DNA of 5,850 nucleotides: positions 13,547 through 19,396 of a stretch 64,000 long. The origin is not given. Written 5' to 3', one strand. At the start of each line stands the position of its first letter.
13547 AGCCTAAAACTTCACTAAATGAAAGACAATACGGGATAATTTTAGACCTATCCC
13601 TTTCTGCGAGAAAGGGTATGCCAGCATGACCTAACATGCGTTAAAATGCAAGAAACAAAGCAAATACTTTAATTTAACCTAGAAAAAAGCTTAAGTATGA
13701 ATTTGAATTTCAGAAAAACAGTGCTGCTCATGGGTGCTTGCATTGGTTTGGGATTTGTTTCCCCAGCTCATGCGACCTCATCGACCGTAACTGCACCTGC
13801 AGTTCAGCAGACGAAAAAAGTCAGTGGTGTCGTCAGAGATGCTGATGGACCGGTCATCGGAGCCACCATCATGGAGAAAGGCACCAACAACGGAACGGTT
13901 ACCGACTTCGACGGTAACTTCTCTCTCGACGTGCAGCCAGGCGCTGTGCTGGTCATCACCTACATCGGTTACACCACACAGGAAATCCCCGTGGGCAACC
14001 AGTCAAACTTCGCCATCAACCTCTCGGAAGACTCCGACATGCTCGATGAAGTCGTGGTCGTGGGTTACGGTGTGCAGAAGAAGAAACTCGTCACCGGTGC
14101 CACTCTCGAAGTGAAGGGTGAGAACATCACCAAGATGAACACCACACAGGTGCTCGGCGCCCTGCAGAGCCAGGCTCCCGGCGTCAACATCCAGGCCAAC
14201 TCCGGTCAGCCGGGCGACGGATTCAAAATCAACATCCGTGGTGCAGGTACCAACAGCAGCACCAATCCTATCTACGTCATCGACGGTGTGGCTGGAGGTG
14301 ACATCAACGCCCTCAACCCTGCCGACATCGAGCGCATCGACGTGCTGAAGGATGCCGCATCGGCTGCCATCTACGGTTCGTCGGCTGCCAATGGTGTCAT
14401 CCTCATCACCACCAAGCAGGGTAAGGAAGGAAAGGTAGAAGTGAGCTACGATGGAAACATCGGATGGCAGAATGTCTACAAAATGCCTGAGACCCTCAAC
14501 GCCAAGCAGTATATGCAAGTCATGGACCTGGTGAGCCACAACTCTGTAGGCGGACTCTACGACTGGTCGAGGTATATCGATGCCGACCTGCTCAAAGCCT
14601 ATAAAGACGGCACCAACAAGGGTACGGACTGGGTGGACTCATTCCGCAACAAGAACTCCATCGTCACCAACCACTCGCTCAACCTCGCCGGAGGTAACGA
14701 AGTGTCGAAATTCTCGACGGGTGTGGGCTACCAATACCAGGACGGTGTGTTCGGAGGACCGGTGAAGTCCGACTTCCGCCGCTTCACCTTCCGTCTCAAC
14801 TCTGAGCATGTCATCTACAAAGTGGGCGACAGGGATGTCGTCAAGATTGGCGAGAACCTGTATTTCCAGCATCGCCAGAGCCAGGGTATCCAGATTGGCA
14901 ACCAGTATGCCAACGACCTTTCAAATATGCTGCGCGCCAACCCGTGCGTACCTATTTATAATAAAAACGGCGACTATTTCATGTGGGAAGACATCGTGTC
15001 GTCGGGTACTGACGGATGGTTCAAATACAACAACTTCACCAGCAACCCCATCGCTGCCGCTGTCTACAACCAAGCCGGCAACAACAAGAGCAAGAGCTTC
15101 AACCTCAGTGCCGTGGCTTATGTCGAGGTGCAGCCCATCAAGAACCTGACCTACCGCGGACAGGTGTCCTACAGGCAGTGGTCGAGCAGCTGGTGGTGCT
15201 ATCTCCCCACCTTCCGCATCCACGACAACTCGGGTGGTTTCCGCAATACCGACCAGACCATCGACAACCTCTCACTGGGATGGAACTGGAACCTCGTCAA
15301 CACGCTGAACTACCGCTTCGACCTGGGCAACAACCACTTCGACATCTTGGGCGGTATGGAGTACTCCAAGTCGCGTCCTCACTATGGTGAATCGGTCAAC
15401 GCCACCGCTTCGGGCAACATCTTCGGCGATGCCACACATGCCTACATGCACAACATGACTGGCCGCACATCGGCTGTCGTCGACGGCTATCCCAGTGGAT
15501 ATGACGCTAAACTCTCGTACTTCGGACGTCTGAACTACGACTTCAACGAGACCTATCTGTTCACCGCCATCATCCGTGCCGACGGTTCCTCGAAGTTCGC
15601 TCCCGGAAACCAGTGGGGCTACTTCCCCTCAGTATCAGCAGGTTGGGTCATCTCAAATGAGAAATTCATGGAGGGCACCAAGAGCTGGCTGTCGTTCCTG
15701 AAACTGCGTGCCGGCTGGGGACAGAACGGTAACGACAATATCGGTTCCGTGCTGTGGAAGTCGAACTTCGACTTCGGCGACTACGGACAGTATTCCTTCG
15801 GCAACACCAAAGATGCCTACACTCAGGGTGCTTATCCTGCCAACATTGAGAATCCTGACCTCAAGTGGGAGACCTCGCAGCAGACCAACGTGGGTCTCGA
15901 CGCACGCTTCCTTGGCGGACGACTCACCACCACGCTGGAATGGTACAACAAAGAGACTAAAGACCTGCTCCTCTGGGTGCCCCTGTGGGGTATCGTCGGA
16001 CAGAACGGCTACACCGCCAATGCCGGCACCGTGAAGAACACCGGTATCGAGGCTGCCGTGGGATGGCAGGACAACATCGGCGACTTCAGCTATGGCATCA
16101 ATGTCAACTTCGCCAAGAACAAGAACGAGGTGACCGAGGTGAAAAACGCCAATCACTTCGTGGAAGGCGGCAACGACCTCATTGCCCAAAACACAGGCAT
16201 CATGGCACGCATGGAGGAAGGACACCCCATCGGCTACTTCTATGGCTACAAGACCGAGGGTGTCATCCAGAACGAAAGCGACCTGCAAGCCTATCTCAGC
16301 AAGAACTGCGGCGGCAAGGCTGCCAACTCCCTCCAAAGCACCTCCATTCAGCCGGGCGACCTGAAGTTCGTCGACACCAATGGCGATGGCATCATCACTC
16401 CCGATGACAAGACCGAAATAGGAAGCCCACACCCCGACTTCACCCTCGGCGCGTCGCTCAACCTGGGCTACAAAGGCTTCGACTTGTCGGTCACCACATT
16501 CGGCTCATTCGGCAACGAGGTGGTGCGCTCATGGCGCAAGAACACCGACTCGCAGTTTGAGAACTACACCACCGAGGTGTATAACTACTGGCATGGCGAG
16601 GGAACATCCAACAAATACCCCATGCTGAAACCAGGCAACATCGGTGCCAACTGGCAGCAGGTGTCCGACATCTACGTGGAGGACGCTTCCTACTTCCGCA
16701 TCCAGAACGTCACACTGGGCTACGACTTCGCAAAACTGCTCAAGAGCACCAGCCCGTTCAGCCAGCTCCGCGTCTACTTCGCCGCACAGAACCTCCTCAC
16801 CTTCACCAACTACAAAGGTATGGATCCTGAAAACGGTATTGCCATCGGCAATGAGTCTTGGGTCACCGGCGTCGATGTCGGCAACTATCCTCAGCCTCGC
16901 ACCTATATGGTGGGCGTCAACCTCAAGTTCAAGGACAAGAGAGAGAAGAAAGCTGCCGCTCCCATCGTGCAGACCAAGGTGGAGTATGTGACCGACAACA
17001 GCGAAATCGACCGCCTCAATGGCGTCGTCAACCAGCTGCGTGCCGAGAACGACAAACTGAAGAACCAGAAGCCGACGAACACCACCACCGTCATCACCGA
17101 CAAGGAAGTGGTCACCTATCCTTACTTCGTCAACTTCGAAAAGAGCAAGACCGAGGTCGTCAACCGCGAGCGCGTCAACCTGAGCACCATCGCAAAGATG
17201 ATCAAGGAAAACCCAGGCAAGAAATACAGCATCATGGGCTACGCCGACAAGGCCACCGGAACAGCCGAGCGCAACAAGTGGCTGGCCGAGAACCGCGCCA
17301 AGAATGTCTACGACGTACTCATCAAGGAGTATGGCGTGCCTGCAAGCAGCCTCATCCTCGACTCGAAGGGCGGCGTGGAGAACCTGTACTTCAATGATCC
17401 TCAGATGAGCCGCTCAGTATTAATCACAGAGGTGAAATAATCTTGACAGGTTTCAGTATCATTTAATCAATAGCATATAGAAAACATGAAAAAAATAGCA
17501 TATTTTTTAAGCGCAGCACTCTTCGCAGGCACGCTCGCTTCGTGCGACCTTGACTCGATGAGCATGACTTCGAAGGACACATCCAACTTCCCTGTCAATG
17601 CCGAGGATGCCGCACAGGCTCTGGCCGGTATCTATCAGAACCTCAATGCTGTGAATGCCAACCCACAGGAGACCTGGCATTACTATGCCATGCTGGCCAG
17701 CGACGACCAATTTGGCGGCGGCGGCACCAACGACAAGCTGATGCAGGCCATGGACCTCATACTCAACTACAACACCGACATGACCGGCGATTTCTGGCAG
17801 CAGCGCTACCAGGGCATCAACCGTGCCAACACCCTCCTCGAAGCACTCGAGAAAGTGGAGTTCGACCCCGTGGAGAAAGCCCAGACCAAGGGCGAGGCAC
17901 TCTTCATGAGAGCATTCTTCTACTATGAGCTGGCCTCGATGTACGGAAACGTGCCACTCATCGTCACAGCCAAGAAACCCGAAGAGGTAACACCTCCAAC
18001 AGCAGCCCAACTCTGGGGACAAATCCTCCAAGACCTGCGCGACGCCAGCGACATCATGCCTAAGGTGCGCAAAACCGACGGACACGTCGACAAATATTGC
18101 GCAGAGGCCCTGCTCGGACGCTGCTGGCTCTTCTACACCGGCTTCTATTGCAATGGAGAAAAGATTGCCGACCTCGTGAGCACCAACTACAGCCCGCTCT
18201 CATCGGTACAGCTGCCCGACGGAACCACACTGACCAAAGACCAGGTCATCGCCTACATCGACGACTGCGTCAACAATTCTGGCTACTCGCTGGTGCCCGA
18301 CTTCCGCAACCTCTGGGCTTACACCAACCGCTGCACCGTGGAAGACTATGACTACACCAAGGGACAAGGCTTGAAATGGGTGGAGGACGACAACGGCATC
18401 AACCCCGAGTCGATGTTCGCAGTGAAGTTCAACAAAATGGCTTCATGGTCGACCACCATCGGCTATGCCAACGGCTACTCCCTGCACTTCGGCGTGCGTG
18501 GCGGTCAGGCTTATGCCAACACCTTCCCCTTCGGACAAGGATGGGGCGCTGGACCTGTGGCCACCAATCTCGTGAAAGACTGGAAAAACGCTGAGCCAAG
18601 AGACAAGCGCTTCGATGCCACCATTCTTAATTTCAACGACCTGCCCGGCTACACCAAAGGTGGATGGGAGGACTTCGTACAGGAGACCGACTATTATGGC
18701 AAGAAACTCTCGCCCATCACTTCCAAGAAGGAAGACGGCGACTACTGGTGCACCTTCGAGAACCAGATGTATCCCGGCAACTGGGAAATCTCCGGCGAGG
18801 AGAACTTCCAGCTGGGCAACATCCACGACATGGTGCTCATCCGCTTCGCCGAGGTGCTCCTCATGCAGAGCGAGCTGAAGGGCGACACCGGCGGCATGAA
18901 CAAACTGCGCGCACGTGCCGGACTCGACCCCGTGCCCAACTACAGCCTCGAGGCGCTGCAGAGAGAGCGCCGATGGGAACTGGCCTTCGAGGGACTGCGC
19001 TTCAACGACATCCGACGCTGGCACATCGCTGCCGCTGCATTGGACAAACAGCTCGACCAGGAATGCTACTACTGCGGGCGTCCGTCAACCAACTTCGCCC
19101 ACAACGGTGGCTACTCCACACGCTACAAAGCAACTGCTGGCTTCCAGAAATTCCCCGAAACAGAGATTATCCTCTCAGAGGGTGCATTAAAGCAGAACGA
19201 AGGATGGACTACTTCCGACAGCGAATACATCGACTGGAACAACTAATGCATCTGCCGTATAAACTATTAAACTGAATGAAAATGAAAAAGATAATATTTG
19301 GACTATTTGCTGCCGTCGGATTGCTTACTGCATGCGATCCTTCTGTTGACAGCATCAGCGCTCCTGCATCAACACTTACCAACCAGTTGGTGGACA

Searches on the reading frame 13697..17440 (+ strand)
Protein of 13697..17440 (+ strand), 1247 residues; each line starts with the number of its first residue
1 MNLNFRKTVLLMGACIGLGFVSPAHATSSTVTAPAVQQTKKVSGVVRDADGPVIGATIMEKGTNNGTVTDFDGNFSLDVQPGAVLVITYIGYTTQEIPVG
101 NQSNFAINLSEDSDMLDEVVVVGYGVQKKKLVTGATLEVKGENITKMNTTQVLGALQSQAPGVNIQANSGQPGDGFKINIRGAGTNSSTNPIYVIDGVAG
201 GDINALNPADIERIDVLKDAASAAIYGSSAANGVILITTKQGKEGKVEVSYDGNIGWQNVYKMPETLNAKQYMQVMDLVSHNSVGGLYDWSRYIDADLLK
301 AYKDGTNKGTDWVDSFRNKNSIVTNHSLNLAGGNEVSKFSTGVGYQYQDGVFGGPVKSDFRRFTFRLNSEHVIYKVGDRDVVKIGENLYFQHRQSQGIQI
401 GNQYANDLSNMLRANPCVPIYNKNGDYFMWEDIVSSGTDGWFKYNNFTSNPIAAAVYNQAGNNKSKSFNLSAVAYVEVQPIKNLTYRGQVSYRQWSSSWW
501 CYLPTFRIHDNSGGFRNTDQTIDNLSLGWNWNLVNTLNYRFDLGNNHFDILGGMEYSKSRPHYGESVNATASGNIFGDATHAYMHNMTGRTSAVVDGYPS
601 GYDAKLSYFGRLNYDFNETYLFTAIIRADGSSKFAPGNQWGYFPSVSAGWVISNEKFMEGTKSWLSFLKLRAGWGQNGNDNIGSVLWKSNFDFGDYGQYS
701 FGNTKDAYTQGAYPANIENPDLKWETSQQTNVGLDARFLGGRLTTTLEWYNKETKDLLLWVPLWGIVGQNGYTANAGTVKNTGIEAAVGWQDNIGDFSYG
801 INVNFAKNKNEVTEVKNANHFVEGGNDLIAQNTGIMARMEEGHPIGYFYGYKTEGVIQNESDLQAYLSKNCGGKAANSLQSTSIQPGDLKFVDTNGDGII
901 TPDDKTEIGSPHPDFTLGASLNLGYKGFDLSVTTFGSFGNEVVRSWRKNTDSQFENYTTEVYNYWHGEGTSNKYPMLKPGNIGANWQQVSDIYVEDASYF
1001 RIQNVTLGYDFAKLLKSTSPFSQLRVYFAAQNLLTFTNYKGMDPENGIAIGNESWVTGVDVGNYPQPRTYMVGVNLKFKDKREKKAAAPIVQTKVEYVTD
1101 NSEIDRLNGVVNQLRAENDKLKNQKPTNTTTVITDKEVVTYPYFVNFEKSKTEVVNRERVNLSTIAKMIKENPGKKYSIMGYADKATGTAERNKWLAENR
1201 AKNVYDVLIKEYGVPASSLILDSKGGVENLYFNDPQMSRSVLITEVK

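Call 14: search_protein_families(library=pfam, proteins=[window:13697-17440:+], max_evalue=0.001)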
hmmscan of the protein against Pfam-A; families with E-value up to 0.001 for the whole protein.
window:13697-17440:+ (1247 aa): 5 families
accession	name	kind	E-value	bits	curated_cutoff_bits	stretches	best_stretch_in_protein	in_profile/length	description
PF07715.20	Plug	-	1.3e-18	67.9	23.9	1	132-234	5-107/107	TonB-dependent Receptor Plug Domain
PF13715.12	CarbopepD_reg_2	-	1.6e-18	66.9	32.2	1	42-121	1-88/88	CarboxypepD_reg-like domain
PF00593.30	TonB_dep_Rec_b-barrel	-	6.6e-16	59.6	27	1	423-1033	17-436/436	TonB dependent receptor-like, beta-barrel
PF00691.25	OmpA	-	3e-13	50.4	27.2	1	1147-1236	2-91/98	OmpA family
PF13620.12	CarboxypepD_reg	-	3.4e-08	34.2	32.3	1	42-103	2-75/82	Carboxypeptidase regulatory-like domain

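Call 42: search_protein_families(library=ncbifam, proteins=[window:13697-17440:+], max_evalue=0.01)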
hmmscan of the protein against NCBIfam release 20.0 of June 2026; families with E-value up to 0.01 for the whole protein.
window:13697-17440:+ (1247 aa): 16 families
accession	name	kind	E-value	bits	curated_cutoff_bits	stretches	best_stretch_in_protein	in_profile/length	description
TIGR04056.1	OMP_RagA_SusC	subfamily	2.4e-268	893.4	368.25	1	40-1078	1-981/981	SusC/RagA family TonB-linked outer membrane protein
TIGR04057.1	SusC_RagA_signa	signature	1.8e-17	62.8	46.2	1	210-240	1-31/31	SusC/RagA subfamily TonB-dependent outer membrane receptor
NF053611.1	YiaD_Gzip_OmpA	equivalog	2.5e-10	40.4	175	1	1115-1225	72-182/206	YiaD family glycine zipper/OmpA-like lipoprotein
NF053613.1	OMP_toxin_LptF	equivalog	4.7e-09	36.3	400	1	1100-1217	102-213/256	lipotoxin F family OmpA-related lipoprotein LptF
NF047726.1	AutTranAdhPGAsTpgA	equivalog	1.4e-08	34.3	350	1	1127-1229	140-241/268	trimeric autotransporter adhesin/peptidogylcan-associated protein TpgA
NF053612.1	anchor_PA1041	equivalog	2.3e-08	34.3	250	1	1126-1229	112-215/236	PA1041 family peptidoglycan-binding anchor lipoprotein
NF006285.1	PRK08457.1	equivalog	5.2e-08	33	250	1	1091-1234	69-217/253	flagellar motor protein MotB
TIGR03789.1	pdsO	hypoth_equivalog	1.1e-05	25.2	152.2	1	1102-1225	105-219/243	sortase-associated OmpA-like protein PdsO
NF007804.1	PRK10510.1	equivalog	4.7e-05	22.9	307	1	1130-1219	99-186/219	OmpA family lipoprotein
TIGR02802.1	Pal_lipo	equivalog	8.4e-05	22.6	125.35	1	1145-1220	2-75/104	peptidoglycan-associated lipoprotein Pal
NF053590.1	TonB_dep_TOL0244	equivalog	0.00065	18.4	645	1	209-245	110-145/604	TOL_0244 family TonB-dependent receptor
TIGR03350.1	type_VI_ompA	equivalog_domain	0.00073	19.5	139.8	1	1146-1233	33-121/137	type VI secretion system protein TssL, long form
NF053585.1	OMP_LP_YfiB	equivalog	0.0011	18.8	128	1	1146-1229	59-140/163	outer membrane lipoprotein YfiB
NF045788.1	Omp38Acinit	equivalog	0.0018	17.4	500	1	1144-1219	242-316/354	outer membrane protein Omp38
NF008067.1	PRK10802.1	equivalog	0.0023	17.8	261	0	1144-1221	68-143/171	peptidoglycan-associated lipoprotein Pal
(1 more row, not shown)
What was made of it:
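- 13697..17440 (+): SusC/RagA-type TonB-dependent transporter with an extra C-terminal OmpA/Pal-like domain. TIGR04056 893 bits and OmpA E 3e-13 (calls 14, 42).
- On SusC/SusD polysaccharide utilisation locus: Window 13697-19246 (calls 14, 42).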

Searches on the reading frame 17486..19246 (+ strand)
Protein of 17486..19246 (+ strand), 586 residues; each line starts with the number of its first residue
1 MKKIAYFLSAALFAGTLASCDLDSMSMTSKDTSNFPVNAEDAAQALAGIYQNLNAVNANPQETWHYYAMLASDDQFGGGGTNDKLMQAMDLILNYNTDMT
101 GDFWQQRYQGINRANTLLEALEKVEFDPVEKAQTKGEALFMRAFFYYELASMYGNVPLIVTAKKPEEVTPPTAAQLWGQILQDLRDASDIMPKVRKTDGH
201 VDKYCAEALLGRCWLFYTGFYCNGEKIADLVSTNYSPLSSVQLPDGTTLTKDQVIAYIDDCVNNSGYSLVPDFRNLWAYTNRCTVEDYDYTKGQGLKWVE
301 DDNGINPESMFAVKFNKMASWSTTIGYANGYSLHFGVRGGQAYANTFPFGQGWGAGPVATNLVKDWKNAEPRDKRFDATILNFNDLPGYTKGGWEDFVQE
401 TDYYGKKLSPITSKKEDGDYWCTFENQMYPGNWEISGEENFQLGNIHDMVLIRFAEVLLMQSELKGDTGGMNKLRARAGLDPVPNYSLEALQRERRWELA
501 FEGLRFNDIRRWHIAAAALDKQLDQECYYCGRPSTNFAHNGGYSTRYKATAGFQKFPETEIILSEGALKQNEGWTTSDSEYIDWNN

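Call 14: search_protein_families(library=pfam, proteins=[window:17486-19246:+], max_evalue=0.001)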
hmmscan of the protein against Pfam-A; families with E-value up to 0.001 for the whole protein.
window:17486-19246:+ (586 aa): 3 families
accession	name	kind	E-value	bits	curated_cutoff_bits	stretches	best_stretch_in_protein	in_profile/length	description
PF14322.12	SusD-like_3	-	2.2e-22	80.7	27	1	41-215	17-191/191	Starch-binding associating with outer membrane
PF07980.17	SusD_RagB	-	4.1e-21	76.3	23.1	1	331-574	37-297/297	SusD family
PF12771.13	SusD-like_2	-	5.7e-05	22.6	27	1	93-191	48-150/415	Starch-binding associating with outer membrane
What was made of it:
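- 17486..19246 (+): SusD-family lipoprotein. PF14322 and PF07980 (call 14).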

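Call 42: search_protein_families(library=ncbifam, proteins=[window:17486-19246:+], max_evalue=0.01)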
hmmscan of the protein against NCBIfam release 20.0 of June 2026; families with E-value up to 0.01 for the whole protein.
window:17486-19246:+ (586 aa): 2 families
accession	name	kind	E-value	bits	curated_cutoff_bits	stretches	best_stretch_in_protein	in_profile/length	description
NF033072.0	NanU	exception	1.4e-07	31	425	1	1-282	1-268/521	SusD family outer membrane lipoprotein NanU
NF033071.0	SusD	exception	6.2e-07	28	725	1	108-215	123-232/558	starch-binding outer membrane lipoprotein SusD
